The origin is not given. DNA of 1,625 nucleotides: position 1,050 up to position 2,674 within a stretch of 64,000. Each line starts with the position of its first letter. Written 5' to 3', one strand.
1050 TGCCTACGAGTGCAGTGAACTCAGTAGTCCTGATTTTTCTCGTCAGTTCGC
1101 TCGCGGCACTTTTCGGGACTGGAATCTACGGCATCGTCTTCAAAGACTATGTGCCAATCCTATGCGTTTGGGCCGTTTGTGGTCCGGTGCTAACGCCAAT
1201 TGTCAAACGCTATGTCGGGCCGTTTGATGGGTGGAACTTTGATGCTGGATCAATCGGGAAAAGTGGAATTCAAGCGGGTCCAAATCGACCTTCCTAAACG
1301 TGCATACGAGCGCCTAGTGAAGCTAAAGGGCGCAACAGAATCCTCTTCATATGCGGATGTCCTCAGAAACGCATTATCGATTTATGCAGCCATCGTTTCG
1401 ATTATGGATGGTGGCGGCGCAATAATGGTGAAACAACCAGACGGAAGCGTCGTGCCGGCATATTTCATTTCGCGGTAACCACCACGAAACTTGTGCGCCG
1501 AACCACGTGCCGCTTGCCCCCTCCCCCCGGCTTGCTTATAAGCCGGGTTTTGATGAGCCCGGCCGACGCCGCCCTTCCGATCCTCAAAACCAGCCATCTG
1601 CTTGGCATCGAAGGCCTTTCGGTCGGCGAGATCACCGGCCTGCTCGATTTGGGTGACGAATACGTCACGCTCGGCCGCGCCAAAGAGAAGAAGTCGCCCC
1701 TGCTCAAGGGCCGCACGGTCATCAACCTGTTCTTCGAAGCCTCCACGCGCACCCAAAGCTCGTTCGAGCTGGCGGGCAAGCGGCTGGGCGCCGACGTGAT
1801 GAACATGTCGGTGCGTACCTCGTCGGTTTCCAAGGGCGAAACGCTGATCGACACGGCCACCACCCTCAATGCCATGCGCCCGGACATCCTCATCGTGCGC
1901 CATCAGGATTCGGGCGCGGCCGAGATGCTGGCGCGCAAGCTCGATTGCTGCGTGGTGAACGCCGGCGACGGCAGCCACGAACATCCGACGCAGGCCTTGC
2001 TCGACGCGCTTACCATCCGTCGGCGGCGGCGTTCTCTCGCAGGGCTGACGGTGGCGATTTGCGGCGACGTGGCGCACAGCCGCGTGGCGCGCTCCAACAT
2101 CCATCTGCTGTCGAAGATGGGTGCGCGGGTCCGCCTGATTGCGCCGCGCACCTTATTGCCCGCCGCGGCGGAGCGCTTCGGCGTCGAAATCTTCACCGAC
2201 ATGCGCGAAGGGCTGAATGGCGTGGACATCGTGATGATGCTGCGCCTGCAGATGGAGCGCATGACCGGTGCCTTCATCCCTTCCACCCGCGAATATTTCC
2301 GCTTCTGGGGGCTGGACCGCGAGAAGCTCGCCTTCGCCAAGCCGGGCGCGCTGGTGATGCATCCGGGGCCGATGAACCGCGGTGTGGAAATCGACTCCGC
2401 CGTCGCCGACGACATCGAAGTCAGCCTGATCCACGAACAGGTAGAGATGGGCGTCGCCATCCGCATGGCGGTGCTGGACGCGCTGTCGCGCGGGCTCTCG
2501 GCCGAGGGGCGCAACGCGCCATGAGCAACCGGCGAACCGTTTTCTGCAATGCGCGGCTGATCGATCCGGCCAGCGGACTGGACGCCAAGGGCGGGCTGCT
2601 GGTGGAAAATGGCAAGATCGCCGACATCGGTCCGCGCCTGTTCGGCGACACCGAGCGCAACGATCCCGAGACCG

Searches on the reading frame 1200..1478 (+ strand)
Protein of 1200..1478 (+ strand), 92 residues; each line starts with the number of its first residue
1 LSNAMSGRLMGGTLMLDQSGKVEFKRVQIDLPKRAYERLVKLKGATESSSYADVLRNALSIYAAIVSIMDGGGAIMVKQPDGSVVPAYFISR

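Call 12: search_protein_families(library=pfam, proteins=[window:1200-1478:+], max_evalue=1)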
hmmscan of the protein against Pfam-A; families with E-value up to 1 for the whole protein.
window:1200-1478:+ (92 aa): 2 families
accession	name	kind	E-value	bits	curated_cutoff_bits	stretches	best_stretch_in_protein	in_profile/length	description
PF02697.20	VAPB_antitox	-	0.03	15.6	27.9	1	29-57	3-29/69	Putative antitoxin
PF01402.27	RHH_1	-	0.12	12.8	20.5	1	26-60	1-34/39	Ribbon-helix-helix protein, copG family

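Call 14: find_homologous_proteins(query=window:1200-1478:+, max_evalue=0.01)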
Query window:1200-1478:+ (92 aa): 8 proteins with E <= 0.01 among 8 candidates.
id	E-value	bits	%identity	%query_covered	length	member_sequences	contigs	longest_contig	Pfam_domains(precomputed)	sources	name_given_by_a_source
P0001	9.1e-45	168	100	90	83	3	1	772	-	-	-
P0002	1.1e-32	129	82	85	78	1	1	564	-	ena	-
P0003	1.6e-32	129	86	85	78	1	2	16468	-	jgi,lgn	jgi:hypothetical protein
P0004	4.4e-32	127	85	85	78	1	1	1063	-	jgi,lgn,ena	-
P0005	4.3e-30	121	77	85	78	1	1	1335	-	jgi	-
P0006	1.3e-28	116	76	85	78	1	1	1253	-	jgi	jgi:hypothetical protein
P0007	1.3e-26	110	71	85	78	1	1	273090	-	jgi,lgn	jgi:hypothetical protein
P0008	2.7e-23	99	63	85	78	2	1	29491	-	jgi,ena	-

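Call 15: find_encoding_contigs(protein=P0003, flank=4000, max_places=4)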
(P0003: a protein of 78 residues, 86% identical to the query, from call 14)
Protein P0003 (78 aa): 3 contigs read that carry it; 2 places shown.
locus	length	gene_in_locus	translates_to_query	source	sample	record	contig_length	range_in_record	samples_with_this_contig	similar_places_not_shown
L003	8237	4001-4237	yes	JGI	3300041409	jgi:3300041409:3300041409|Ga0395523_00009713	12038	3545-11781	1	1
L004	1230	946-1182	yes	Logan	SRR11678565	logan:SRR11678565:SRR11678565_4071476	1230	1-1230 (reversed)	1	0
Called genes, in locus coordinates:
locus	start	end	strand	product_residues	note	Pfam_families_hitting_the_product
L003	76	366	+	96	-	PF03992:ABM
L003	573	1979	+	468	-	PF05977:MFS_3, PF07690:MFS_1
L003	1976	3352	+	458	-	PF07690:MFS_1, PF05631:MFS_5 (faint), PF07690:MFS_1, PF05977:MFS_3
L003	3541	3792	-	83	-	-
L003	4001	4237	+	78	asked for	-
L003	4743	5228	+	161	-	PF00959:Phage_lysozyme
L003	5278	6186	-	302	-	-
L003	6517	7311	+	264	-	PF00303:Thymidylat_synt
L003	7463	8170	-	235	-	PF11776:RcnB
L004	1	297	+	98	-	?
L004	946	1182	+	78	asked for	-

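Call 16: find_encoding_contigs(protein=P0007, flank=4000, max_places=4)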
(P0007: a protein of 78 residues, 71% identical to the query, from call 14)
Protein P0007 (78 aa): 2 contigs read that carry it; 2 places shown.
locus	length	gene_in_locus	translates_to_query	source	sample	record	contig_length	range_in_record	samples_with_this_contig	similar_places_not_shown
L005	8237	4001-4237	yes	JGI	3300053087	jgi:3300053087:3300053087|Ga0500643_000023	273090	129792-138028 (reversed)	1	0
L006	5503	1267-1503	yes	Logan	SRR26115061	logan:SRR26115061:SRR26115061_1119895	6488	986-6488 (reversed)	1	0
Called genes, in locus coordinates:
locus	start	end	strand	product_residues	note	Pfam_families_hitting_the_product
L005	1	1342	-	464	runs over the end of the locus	PF07969:Amidohydro_3 (weak), PF01979:Amidohydro_1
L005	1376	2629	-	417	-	PF12146:Hydrolase_4, PF12697:Abhydrolase_6, PF00326:Peptidase_S9 (faint)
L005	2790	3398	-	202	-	PF00857:Isochorismatase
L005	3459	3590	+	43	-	-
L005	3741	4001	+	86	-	-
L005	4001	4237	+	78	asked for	-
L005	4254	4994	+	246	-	-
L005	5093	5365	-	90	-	-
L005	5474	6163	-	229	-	-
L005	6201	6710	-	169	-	-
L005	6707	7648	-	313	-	PF11638:DnaA_N (weak)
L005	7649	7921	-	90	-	-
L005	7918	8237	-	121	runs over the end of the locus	-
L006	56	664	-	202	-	PF00857:Isochorismatase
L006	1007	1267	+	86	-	-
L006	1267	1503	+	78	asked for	-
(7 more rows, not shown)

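Call 17: find_encoding_contigs(protein=P0008, flank=4000, max_places=4)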
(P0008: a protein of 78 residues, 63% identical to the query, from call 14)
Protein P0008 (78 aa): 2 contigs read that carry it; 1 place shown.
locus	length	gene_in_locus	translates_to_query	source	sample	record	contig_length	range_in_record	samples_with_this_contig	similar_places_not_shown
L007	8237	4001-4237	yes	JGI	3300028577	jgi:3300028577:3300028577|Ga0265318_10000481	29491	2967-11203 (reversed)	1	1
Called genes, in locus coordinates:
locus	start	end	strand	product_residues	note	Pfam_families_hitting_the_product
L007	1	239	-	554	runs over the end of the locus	PF02771:Acyl-CoA_dh_N, PF02770:Acyl-CoA_dh_M, PF00441:Acyl-CoA_dh_1, PF08028:Acyl-CoA_dh_2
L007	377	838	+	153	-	-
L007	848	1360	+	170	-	PF01124:MAPEG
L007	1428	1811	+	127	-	-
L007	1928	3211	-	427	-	PF08240:ADH_N, PF00107:ADH_zinc_N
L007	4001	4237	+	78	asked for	-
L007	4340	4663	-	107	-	-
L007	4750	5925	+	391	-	PF09594:GT87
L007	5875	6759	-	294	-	PF07920:DUF1684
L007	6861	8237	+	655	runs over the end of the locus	PF01642:MM_CoA_mutase, PF02310:B12-binding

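Call 22: find_related_loci(query=A2, collection=genome_contigs, flank=2500)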
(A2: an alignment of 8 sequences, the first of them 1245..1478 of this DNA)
Query A2 (77 aa) in genome_contigs; peptide patterns used: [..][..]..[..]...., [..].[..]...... (x = any residue, [..] = any of these).
32 stretches matched a pattern; 1 encode a relative of the query (tblastn E <= 1e-3); 1 distinct loci.
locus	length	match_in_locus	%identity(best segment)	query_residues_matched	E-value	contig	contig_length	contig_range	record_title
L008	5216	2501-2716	60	6-77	8e-29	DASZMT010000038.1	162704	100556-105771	MAG TPA_asm: Rhizomicrobium sp. isolate SMAG_U5898 k141_1727958, whole genome shotgun sequence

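Call 23: find_related_loci(query=A2, collection=metagenome_contigs, flank=2500)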
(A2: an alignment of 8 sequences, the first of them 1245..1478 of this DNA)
Query A2 (77 aa) in metagenome_contigs; peptide patterns used: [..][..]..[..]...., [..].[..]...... (x = any residue, [..] = any of these).
64 stretches matched a pattern; 7 encode a relative of the query (tblastn E <= 1e-3); 7 distinct loci.
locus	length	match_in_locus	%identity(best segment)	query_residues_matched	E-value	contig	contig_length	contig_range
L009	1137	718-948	100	1-77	8e-51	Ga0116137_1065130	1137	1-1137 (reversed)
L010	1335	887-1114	78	2-77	8e-39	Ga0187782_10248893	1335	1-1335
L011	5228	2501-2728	63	2-77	3e-31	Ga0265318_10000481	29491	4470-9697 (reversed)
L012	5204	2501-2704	43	2-69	2e-14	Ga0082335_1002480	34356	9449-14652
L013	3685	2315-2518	43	2-69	1e-14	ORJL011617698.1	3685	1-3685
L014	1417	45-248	43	2-69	1e-13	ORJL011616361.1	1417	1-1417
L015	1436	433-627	34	10-74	5e-13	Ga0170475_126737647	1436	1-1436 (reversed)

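Call 24: find_encoding_contigs(protein=P0002, flank=3000, max_places=3)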
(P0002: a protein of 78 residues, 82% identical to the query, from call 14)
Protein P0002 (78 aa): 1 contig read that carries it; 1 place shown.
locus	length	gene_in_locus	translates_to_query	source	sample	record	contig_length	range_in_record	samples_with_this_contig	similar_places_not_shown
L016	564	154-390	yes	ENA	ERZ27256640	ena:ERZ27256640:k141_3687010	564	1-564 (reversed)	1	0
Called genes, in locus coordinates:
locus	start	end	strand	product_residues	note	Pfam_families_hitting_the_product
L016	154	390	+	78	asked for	-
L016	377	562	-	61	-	?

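Call 25: find_encoding_contigs(protein=P0004, flank=3000, max_places=3)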
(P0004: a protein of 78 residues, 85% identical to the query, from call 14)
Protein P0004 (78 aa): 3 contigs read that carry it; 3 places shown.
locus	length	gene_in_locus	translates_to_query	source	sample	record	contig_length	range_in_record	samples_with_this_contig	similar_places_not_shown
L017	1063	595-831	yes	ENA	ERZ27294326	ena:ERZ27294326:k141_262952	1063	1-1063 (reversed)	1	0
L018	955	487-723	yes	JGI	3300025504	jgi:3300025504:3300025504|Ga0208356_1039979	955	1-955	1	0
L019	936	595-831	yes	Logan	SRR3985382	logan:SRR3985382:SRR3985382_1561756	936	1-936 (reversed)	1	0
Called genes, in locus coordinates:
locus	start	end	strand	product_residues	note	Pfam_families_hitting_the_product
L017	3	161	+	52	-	?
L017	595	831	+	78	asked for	-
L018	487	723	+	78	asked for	-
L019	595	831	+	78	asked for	-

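Call 26: find_encoding_contigs(protein=P0006, flank=3000, max_places=3)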
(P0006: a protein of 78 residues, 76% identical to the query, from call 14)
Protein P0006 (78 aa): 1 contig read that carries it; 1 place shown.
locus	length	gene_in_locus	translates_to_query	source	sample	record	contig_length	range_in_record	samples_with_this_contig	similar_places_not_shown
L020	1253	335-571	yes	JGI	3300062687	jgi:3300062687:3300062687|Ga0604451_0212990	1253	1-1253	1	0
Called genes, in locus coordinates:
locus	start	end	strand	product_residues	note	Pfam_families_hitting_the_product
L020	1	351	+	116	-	?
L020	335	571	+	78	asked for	-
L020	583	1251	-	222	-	?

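Call 43: find_related_loci(query=A2, collection=viral_contigs, flank=2500)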
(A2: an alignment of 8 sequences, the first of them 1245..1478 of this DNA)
Query A2 (77 aa) in viral_contigs; peptide patterns used: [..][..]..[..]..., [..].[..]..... (x = any residue, [..] = any of these).
42 stretches matched a pattern; 1 encode a relative of the query (tblastn E <= 1e-3); 1 distinct loci.
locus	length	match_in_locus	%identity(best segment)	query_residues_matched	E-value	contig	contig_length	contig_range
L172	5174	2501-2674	40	10-67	2e-11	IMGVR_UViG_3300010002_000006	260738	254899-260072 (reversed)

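Call 46: search_protein_families(library=ncbifam, proteins=[window:1242-1478:+], max_evalue=1)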
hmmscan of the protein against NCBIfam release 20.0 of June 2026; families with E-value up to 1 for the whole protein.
window:1242-1478:+ (78 aa): 0 families

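Call 47: search_protein_families(library=padloc, proteins=[window:1242-1478:+], max_evalue=1)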
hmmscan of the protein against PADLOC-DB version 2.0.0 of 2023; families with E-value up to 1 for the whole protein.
window:1242-1478:+ (78 aa): 0 families

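Call 81: predict_structure(alignment_id=A2)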
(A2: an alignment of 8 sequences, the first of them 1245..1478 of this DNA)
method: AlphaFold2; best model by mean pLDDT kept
length: 77 residues; sequences in the alignment: 8
mean_pLDDT: 81.1   pTM: 0.55
mean pLDDT of the five models: 81.1, 80.5, 79.9, 79.5, 50.7
residues with pLDDT >= 90: 17; 70-90: 46; 50-70: 11; < 50: 3
segments of 3 or more residues with pLDDT < 50: none
pLDDT, mean of each block of 10 residues (from residue 1): 56 85 92 87 87 81 91 66
secondary structure, 60 per line:
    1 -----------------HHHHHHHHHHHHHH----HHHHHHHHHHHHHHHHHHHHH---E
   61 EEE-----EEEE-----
elements in order: H18-31 H36-56 E60-63 E69-72

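Call 96: fold_search(model_id=the predicted structure, library=pdb)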
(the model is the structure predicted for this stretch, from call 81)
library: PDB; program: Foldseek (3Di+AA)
matches with E <= 10: 450; with E <= 0.001: 0
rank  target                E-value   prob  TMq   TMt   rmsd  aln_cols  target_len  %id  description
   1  1hbx_E                7.0e-01  0.13  0.22  0.20  10.4        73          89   16  Ternary Complex of SAP-1 and SRF with specific SRE DNA (released 2001-06-27)
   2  7nac_5                7.4e-01  0.16  0.30  0.17  27.4        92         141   16  State E2 nucleolar 60S ribosomal biogenesis intermediate - Composite model (released 2022-11-09)
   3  7vp6_D                9.8e-01  0.91  0.48  0.77   3.0        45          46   16  Structure of a transcription factor and DNA complex (released 2022-10-19)
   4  1k6o_B                9.8e-01  0.11  0.22  0.20  10.4        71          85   17  Crystal Structure of a Ternary SAP-1/SRF/c-fos SRE DNA Complex (released 2002-01-17)
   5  1c7u_A                1.0e+00  0.13  0.23  0.24   8.8        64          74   14  Complex of the DNA binding core domain of the transcription factor MEF2A with a 20mer oligonucleotide (released 2000-03-27)
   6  1k6o_C                1.0e+00  0.12  0.22  0.20  11.8        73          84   19  Crystal Structure of a Ternary SAP-1/SRF/c-fos SRE DNA Complex (released 2002-01-17)
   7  5trd_B                1.1e+00  0.16  0.24  0.10  10.7        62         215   21  Structure of RbkR (Riboflavin Kinase) from Thermoplasma acidophilum determined in complex with CTP and its cognate DNA (released 2016-11-23)
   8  1p65_A                1.3e+00  0.44  0.24  0.32   8.6        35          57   11  Crystal structure of the nucleocapsid protein of porcine reproductive and respiratory syndrome virus (PRRSV) (released 2003-11-25)
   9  1srs_A                1.3e+00  0.10  0.21  0.20   9.2        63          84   11  SERUM RESPONSE FACTOR (SRF) CORE COMPLEXED WITH SPECIFIC SRE DNA (released 1995-07-28)
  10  7vp3_J                1.4e+00  0.60  0.47  0.60   6.7        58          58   21  Structure of a transcription factor and DNA complex (released 2022-10-19)
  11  1mnm_B                1.4e+00  0.11  0.22  0.22   9.0        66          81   14  YEAST MATALPHA2/MCM1/DNA TERNARY TRANSCRIPTION COMPLEX CRYSTAL STRUCTURE (released 1998-03-18)
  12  1egw_A                1.4e+00  0.10  0.22  0.23   9.2        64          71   14  CRYSTAL STRUCTURE OF MEF2A CORE BOUND TO DNA (released 2000-03-20)
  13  9a4h_B                1.5e+00  0.33  0.43  0.37  11.7        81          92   18  Integrative model of ACP-DBH1 by crosslinking MS and deep learning (released 2024-09-18)
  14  1hbx_B                1.5e+00  0.08  0.21  0.20  10.1        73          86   18  Ternary Complex of SAP-1 and SRF with specific SRE DNA (released 2001-06-27)
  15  7nad_5                1.6e+00  0.14  0.30  0.19  24.6        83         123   14  State E2 nucleolar 60S ribosomal biogenesis intermediate - Spb4 local refinement model (released 2022-11-09)
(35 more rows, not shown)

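Call 98: search_protein_families(library=phrogs, proteins=[window:1242-1478:+], max_evalue=0.1)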
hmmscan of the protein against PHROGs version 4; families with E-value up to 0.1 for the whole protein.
window:1242-1478:+ (78 aa): 2 families
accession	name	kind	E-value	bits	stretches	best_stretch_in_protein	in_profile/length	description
phrog_8557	-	unknown function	1.4e-11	45.3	1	11-71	2-62/67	-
phrog_17095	-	unknown function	0.001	20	1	12-50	52-90/104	-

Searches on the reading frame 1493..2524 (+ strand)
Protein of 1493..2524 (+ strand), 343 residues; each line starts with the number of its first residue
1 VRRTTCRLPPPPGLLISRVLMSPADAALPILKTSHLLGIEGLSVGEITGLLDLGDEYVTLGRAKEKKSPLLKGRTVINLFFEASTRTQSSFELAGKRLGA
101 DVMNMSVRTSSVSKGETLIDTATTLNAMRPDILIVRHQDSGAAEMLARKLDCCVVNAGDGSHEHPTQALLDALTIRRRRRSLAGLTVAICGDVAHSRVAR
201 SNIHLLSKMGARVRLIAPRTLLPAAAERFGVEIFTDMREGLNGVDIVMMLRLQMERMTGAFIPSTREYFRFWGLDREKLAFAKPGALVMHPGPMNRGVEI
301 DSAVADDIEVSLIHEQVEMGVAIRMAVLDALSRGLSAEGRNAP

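Call 12: search_protein_families(library=pfam, proteins=[window:1493-2524:+], max_evalue=1)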
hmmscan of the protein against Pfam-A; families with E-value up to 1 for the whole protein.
window:1493-2524:+ (343 aa): 2 families
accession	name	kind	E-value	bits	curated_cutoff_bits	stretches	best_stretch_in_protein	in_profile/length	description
PF02729.26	OTCace_N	-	4.7e-42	144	29.9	1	35-176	2-147/148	Aspartate/ornithine carbamoyltransferase, carbamoyl-P binding domain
PF00185.30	OTCace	-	4.2e-23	82.6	29.4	1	184-330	2-156/157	Aspartate/ornithine carbamoyltransferase, Asp/Orn binding domain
